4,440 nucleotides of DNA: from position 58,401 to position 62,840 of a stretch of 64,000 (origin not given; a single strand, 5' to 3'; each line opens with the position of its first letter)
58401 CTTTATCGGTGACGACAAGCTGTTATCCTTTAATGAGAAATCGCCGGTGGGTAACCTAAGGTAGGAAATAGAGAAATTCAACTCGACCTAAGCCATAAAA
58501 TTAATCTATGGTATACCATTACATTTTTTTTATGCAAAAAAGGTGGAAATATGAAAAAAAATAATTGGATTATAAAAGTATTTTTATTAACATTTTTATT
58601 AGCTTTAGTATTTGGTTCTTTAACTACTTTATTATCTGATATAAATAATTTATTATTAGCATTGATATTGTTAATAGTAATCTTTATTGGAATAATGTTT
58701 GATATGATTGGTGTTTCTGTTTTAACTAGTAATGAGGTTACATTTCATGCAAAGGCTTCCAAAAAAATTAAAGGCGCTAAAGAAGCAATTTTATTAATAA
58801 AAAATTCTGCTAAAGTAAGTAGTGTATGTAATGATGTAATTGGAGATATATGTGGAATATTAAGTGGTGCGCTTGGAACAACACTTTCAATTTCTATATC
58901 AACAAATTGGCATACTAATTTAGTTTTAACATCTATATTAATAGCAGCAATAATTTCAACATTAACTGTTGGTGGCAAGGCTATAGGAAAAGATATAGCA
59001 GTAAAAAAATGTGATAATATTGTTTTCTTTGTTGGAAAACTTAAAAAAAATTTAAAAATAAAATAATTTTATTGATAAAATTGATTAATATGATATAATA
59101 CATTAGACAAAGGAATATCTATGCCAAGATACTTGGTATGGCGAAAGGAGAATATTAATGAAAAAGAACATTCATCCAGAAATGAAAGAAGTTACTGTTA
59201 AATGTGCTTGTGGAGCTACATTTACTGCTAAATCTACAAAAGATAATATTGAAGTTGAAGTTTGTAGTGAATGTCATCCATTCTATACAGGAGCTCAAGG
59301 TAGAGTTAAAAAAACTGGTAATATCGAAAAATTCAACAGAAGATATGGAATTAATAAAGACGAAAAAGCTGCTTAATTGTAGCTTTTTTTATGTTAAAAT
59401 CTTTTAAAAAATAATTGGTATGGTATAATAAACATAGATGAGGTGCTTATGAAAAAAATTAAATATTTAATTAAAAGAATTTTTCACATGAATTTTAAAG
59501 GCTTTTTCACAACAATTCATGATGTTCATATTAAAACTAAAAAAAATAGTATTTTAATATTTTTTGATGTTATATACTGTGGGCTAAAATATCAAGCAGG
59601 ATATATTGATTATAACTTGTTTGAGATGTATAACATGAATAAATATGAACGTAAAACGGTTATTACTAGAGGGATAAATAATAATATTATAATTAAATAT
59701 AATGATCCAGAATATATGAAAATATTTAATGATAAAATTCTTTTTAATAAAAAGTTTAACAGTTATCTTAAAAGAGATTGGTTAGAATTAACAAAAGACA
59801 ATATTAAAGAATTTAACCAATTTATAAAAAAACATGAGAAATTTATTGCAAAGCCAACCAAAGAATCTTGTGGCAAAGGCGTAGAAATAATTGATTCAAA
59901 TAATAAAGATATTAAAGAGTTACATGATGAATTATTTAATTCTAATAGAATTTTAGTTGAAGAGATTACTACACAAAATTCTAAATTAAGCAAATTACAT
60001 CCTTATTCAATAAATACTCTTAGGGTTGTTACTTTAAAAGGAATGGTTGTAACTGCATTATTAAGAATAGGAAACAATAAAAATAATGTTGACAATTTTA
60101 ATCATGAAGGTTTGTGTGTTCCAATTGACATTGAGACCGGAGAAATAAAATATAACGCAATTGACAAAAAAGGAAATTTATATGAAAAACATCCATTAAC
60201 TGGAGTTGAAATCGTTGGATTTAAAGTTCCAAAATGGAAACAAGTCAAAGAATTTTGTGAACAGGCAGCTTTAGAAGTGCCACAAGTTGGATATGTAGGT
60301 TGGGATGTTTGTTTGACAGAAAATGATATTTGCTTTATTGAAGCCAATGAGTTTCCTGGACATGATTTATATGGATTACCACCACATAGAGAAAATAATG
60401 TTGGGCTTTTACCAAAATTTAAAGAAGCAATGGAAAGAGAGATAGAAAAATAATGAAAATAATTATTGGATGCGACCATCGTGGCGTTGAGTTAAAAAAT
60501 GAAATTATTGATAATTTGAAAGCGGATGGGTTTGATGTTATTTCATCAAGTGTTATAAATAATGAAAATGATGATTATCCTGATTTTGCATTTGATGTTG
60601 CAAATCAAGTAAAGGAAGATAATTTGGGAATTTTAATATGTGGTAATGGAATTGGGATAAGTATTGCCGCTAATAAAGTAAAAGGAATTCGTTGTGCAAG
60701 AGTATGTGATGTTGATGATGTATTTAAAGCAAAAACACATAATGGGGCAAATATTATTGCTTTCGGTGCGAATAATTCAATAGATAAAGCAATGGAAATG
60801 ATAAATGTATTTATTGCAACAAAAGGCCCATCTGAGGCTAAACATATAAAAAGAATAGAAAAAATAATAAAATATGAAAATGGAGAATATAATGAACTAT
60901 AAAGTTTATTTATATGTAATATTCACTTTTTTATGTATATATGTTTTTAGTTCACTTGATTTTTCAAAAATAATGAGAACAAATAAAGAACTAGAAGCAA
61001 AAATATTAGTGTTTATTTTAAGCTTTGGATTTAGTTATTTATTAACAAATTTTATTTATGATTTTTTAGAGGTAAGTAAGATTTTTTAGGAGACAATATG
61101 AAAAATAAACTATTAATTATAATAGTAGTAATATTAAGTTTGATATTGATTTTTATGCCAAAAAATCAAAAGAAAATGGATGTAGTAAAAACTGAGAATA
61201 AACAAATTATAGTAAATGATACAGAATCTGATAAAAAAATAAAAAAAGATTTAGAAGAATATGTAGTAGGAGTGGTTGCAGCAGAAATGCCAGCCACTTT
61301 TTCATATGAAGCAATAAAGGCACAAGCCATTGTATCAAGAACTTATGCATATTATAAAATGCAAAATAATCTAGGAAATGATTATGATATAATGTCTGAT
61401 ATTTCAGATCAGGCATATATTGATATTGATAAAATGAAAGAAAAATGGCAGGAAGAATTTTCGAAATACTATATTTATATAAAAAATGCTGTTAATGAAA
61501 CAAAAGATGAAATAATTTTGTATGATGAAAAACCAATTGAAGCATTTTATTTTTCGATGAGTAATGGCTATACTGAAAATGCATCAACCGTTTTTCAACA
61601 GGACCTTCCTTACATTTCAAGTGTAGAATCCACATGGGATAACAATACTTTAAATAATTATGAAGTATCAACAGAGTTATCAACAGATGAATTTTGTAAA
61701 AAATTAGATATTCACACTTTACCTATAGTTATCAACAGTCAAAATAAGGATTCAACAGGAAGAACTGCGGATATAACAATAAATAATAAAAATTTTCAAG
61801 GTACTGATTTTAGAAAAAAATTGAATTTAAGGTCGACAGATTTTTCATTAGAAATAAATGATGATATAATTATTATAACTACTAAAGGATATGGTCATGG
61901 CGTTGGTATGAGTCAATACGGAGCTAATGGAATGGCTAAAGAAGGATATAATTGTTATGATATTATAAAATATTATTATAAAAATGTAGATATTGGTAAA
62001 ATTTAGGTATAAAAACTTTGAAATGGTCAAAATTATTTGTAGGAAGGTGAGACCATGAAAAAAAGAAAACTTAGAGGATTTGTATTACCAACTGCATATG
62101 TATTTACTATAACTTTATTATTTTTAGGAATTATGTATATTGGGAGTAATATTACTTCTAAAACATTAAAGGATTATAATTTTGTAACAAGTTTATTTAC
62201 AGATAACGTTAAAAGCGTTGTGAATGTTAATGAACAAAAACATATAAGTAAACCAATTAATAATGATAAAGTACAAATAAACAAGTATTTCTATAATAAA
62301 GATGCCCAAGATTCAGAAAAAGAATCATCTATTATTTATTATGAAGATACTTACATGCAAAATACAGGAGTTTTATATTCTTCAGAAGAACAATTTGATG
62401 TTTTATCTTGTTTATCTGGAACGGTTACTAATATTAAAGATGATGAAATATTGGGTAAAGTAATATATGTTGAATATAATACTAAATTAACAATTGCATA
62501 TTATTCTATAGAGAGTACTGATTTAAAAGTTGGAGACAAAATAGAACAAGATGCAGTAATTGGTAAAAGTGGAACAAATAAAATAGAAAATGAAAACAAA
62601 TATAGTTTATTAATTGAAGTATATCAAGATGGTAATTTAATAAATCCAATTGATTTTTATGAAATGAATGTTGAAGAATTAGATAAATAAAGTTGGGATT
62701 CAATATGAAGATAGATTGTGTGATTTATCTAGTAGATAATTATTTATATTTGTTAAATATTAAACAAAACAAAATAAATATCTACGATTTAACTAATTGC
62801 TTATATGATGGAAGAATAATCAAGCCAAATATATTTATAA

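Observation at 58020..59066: Candidate OLE-like large non-coding RNA followed by an OapA-like DxxxD membrane protein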

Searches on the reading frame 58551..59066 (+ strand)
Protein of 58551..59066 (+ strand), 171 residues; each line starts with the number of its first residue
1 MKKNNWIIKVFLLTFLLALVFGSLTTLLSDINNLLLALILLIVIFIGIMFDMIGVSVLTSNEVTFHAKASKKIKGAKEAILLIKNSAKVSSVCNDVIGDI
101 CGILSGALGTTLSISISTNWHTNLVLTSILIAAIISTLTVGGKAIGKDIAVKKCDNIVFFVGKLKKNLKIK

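Call 4: search_protein_families(library=pfam, proteins=[window:58551-59066:+], max_evalue=0.01)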
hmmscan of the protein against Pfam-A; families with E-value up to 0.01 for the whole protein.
window:58551-59066:+ (171 aa): 1 family
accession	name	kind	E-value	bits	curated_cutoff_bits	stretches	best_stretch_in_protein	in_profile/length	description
PF01595.25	CNNM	-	0.00052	20.2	28.4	1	38-161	1-120/181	Cyclin M transmembrane N-terminal domain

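Call 5: search_protein_families(library=ncbifam, proteins=[window:58551-59066:+], max_evalue=0.01)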
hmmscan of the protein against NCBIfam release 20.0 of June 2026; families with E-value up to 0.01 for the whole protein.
window:58551-59066:+ (171 aa): 0 families

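Call 8: find_homologous_proteins(query=window:58551-59063:+)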
Query window:58551-59063:+ (171 aa): 2551 proteins with E <= 0.001 among 3157 candidates; the best 120 are listed.
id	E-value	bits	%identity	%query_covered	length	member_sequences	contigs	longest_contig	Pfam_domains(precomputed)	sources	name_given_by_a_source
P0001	4.2e-95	334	100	100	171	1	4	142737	-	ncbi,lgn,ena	-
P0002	4.2e-68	246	73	100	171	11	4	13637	-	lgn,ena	-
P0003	1.7e-66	241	71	100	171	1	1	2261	-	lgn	-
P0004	2.5e-66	240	70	95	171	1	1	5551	-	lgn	-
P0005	7.0e-66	239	69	99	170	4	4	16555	-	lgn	-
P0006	5.9e-65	236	71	100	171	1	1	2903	-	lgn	-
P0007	2.2e-64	234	68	94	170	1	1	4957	-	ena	-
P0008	4.8e-64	233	69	99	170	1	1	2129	-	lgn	-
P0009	1.2e-63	232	69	99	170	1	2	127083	-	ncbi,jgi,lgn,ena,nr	ncbi:MAG: hypothetical protein E7158_02165 [Firmicutes bacterium]|nr:hypothetical protein [Bacillota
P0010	3.2e-62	227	66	94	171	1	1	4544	-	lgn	-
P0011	1.1e-61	225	64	100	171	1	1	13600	-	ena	-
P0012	1.2e-61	225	66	99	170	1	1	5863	-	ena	-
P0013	2.0e-61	225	67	99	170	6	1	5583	-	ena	-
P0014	4.8e-61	223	66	98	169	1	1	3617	-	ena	-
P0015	7.5e-61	223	66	99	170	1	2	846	-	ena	-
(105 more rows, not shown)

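Call 15: search_solved_structures(query=window:58551-59063:+, max_evalue=1, show_alignments=3)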
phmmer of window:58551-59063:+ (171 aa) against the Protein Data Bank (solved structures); distinct sequences matched with E-value up to 1: 0.

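Call 16: find_encoding_contigs(protein=P0001, flank=6000, max_places=4)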
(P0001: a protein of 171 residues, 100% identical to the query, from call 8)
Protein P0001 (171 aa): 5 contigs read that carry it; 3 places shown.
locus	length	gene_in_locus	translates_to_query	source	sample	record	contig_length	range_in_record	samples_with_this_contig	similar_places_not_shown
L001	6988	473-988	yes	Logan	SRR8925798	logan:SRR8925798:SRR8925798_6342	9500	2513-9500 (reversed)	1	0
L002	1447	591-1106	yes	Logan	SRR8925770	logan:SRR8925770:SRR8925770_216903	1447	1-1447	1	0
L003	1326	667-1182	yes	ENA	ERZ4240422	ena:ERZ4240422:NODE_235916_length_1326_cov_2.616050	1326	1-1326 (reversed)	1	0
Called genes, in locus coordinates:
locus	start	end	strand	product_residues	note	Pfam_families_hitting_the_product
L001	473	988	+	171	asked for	-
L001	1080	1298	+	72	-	PF01197:Ribosomal_L31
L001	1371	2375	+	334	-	PF14397:ATPgrasp_ST, PF02955:GSH-S_ATP (weak)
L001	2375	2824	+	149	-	PF02502:LacAB_rpiB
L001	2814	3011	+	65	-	PF06612:DUF1146 (faint)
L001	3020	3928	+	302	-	PF08486:SpoIID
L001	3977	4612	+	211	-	PF01551:Peptidase_M23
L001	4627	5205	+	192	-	-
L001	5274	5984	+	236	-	PF00072:Response_reg, PF04397:LytTR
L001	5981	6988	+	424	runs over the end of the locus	-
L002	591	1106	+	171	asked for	-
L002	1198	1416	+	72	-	PF01197:Ribosomal_L31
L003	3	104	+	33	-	?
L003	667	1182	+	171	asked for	-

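Call 30: search_protein_representatives(protein=window:58551-59063:+)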
Query: 171 residues. Proteins with E-value up to 0.001 (for the whole library): 1037; up to 1e-10: 764; up to 1e-30: 65. The best 150 are listed.
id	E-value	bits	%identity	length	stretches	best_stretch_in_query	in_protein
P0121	1.2e-47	178.0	58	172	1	1-168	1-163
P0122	1.0e-44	168.6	54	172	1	1-164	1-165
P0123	1.5e-42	161.5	53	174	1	2-165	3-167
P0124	1.6e-42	161.5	51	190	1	2-163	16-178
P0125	1.9e-42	161.2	52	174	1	2-167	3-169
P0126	2.0e-40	154.6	48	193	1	3-162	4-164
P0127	1.2e-39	152.1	48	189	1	1-165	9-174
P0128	9.4e-38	145.9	50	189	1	5-167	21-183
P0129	2.3e-37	144.7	49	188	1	4-162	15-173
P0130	4.5e-36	140.5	48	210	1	3-168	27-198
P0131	8.8e-36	139.5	44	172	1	3-158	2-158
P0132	1.3e-35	139.0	47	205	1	4-164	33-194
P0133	4.1e-35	137.4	46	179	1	3-165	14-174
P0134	4.3e-35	137.3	48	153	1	20-164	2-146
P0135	7.6e-35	136.5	44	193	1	3-164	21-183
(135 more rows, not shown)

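Call 32: find_related_loci(query=A1, collection=genome_contigs, flank=6000)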
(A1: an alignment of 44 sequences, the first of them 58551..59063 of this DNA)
Query A1 (171 aa) in genome_contigs; peptide patterns used: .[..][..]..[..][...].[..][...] (x = any residue, [..] = any of these).
600 stretches matched a pattern (row limit reached: there are more); 566 encode a relative of the query (tblastn E <= 1e-3); the best 80 are kept; 80 distinct loci.
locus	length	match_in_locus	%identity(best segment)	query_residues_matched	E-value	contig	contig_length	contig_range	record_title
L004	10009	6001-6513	58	1-171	9e-59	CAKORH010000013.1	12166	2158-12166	MAG: uncultured Bacilli bacterium isolate REFINED_METABAT215_TOP10_CONTIGS_1500_ASSEMBLY_K77_MERGED__Hadza_MoBio_hadza-A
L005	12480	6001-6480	68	3-162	1e-57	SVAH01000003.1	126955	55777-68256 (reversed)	MAG: Bacillota bacterium isolate SIG197 NODE_286_length_126955_cov_11.712953, whole genome shotgun sequence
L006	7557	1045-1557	56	2-171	3e-57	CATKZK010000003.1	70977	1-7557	MAG TPA_asm: uncultured Bacilli bacterium isolate MGG03190_1680015453 genome assembly, contig: ERR2497918_71, whole geno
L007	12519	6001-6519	54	1-171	5e-55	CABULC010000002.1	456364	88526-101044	MAG TPA_asm: uncultured Clostridium sp. isolate MGYG-HGUT-04102 genome assembly, contig: GUT_GENOME256424_2, whole genom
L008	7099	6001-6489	59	1-162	2e-54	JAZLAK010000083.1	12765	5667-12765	MAG: Bacilli bacterium isolate T1900045077_TC20190071.MAGScoT_cleanbin_000007 SGB_4643_k141_3323229, whole genome shotgu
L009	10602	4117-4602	57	3-164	2e-54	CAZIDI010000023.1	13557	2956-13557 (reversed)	MAG TPA_asm: uncultured Muribaculaceae bacterium isolate SRP222994_co1_401 genome assembly, contig: NODE_9574_length_135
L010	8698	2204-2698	61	1-164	3e-51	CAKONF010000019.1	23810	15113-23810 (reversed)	MAG: uncultured Bacilli bacterium isolate REFINED_METABAT215_TOP10_CONTIGS_1500_ASSEMBLY_K77_MERGED__Hadza_MoBio_hadza-A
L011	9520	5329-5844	50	1-171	2e-50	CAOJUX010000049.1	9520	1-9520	MAG TPA_asm: uncultured Erysipelotrichaceae bacterium isolate SRR17684644_bin.2_metawrap_v1.3_MAG genome assembly, conti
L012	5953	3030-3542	56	1-169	3e-50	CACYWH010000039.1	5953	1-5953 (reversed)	MAG: uncultured Erysipelotrichaceae bacterium isolate RUG12335 genome assembly, contig: RUG12335_asm_39, whole genome sh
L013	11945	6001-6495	54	1-164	2e-50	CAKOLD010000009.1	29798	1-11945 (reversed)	MAG: uncultured Bacilli bacterium isolate REFINED_METABAT215_TOP10_CONTIGS_1500_ASSEMBLY_K77_MERGED__Hadza_MoBio_hadza-E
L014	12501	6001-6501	56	6-171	1e-49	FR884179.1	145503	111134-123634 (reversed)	Firmicutes bacterium CAG:582 genomic scaffold, scf56, whole genome shotgun sequence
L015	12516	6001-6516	50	1-171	2e-49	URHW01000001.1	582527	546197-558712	uncultured Tenericutes bacterium isolate UMGS1021 genome assembly, contig: NODE_1_length_582527_cov_34.471163, whole gen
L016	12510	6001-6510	45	2-170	9e-49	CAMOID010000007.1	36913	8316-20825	MAG: uncultured Bacillales bacterium isolate SRR873601_bin.127_metaWRAP_v1.3_MAG genome assembly, contig: NODE_2438_leng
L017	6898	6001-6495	61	1-164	5e-48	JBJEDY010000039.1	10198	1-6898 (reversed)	MAG: Bacilli bacterium isolate LOHA17_bin.030 NODE_3268_length_10198_cov_8.341319, whole genome shotgun sequence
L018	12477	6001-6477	55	1-164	9e-48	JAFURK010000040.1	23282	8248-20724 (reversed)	MAG: Bacilli bacterium isolate RGIG4757 Roe_deer_Rectum.Co__c1834340, whole genome shotgun sequence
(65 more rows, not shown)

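Call 46: predict_structure(alignment_id=A1)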
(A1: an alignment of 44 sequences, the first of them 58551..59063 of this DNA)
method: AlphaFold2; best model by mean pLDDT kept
length: 171 residues; sequences in the alignment: 44
mean_pLDDT: 94.1   pTM: 0.86
mean pLDDT of the five models: 94.1, 94.0, 93.8, 93.6, 93.2
residues with pLDDT >= 90: 146; 70-90: 22; 50-70: 2; < 50: 1
segments of 3 or more residues with pLDDT < 50: none
pLDDT, mean of each block of 10 residues (from residue 1): 77 91 84 95 97 98 97 97 97 95 95 96 98 98 98 98 92 73
secondary structure, 60 per line:
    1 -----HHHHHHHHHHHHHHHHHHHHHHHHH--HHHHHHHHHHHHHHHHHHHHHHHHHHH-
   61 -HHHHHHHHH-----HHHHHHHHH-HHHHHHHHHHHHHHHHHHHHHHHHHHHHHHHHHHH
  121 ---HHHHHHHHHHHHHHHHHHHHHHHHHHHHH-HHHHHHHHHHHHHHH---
elements in order: H6-30 H33-59 H62-70 H76-84 H86-120 H124-152 H154-168

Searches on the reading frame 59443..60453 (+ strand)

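Call 4: search_protein_families(library=pfam, proteins=[window:59443-60453:+], max_evalue=0.01)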
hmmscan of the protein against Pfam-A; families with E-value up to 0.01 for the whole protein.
window:59443-60453:+ (336 aa): 4 families
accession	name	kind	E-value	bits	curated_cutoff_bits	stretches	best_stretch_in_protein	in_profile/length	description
PF14397.11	ATPgrasp_ST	-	1.2e-54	185.8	31.4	1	79-328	3-275/278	Sugar-transfer associated ATP-grasp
PF02955.21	GSH-S_ATP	-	6.9e-06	26.1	23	1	118-234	18-128/175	Prokaryotic glutathione synthetase, ATP-grasp domain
PF02655.19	ATP-grasp_3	-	9.1e-05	23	23.2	0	128-302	28-154/160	ATP-grasp domain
PF14398.11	ATPgrasp_YheCD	-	0.00012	21.9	26.8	1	119-166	36-83/255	YheC/D like ATP-grasp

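Call 5: search_protein_families(library=ncbifam, proteins=[window:59443-60453:+], max_evalue=0.01)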
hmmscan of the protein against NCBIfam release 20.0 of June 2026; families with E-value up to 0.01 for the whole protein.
window:59443-60453:+ (336 aa): 6 families
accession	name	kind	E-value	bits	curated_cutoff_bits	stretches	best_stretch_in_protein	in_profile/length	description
TIGR02291.1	rimK_rel_E_lig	hypoth_equivalog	6.8e-19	68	314.2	2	170-309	136-274/317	alpha-L-glutamate ligase-like protein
NF003573.0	PRK05246.1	equivalog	7e-07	28.3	272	1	72-225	99-242/316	glutathione synthase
TIGR01380.1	glut_syn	equivalog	7.4e-07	28.5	299.05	1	71-219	97-235/312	glutathione synthase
NF009110.0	PRK12458.1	subfamily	0.00066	18.8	408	1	82-174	120-212/349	glutathione synthetase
TIGR03103.1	trio_acet_GNAT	equivalog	0.0037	15.9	569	0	118-176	318-377/547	N-acetylglutaminylglutamine synthetase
TIGR01205.1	D_ala_D_alaTIGR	subfamily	0.0094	15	245.65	0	112-180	123-196/318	D-alanine--D-alanine ligase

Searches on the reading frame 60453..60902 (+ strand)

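Call 4: search_protein_families(library=pfam, proteins=[window:60453-60902:+], max_evalue=0.01)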
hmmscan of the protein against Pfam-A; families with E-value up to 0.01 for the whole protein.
window:60453-60902:+ (149 aa): 1 family
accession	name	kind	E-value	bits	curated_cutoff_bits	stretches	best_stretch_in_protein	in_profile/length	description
PF02502.23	LacAB_rpiB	-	3e-40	137.8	24.7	1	3-138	1-138/138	Ribose/Galactose Isomerase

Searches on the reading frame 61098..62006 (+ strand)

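Call 4: search_protein_families(library=pfam, proteins=[window:61098-62006:+], max_evalue=0.01)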
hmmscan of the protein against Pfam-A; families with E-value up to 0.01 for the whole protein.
window:61098-62006:+ (302 aa): 1 family
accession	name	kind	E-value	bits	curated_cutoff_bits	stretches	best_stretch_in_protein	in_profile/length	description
PF08486.15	SpoIID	-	1.5e-22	80.4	23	1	49-142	10-97/97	Stage II sporulation protein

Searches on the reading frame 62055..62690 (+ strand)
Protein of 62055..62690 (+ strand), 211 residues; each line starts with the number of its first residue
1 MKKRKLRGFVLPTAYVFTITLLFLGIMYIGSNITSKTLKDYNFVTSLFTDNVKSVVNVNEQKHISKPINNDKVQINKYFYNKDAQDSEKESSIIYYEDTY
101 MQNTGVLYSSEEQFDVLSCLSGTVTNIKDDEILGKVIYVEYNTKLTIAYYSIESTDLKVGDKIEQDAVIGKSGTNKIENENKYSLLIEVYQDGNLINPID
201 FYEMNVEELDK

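Call 63: search_protein_families(library=pfam, proteins=[window:62055-62690:+], max_evalue=0.00001)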
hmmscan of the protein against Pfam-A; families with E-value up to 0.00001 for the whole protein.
window:62055-62690:+ (211 aa): 1 family
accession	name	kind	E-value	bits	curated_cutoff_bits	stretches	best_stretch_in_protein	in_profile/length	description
PF01551.29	Peptidase_M23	-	3.9e-12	46.7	28.7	1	103-198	3-96/96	Peptidase family M23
